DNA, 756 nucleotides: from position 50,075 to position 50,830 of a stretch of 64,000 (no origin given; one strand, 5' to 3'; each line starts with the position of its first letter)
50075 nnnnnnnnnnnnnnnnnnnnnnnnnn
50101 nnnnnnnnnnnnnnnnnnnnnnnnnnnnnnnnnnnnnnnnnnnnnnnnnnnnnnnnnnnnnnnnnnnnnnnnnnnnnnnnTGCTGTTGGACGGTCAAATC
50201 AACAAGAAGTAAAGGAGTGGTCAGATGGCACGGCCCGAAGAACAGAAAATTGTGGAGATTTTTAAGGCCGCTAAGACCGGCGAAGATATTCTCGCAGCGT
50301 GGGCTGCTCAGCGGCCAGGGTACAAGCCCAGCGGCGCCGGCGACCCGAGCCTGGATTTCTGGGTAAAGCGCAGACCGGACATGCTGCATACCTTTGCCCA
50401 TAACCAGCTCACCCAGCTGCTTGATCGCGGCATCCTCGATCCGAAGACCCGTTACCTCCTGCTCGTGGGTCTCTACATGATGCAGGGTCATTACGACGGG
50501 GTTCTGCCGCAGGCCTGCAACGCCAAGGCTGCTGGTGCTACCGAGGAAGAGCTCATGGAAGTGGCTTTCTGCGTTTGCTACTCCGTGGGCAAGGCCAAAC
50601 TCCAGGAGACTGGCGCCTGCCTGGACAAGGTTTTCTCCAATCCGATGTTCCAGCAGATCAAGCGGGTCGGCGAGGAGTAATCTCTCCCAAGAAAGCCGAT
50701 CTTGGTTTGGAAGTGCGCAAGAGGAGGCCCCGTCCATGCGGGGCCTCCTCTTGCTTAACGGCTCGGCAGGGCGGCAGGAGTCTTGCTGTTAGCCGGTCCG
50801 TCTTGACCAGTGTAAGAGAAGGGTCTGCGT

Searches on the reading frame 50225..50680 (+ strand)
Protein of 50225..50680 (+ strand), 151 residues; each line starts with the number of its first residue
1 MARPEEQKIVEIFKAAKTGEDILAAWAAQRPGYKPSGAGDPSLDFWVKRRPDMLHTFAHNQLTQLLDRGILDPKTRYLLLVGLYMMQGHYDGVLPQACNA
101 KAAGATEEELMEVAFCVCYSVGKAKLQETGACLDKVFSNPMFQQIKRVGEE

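Call 58: search_protein_families(library=ncbifam, proteins=[window:50225-50680:+], max_evalue=0.00001)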
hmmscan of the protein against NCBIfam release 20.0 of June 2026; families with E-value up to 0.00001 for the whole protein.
window:50225-50680:+ (151 aa): 0 families

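Call 95: search_protein_families(library=pfam, max_evalue=1, proteins=[window:50225-50680:+])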
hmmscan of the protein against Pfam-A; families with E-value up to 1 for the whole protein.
window:50225-50680:+ (151 aa): 2 families
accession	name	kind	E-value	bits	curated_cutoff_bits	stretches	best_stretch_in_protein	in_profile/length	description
PF02627.25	CMD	-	0.00038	20.8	23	1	52-118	2-67/84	Carboxymuconolactone decarboxylase family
PF18486.7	PUB_1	-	0.053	13.9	31.2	1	52-80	23-50/64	PNGase/UBA- or UBX-containing domain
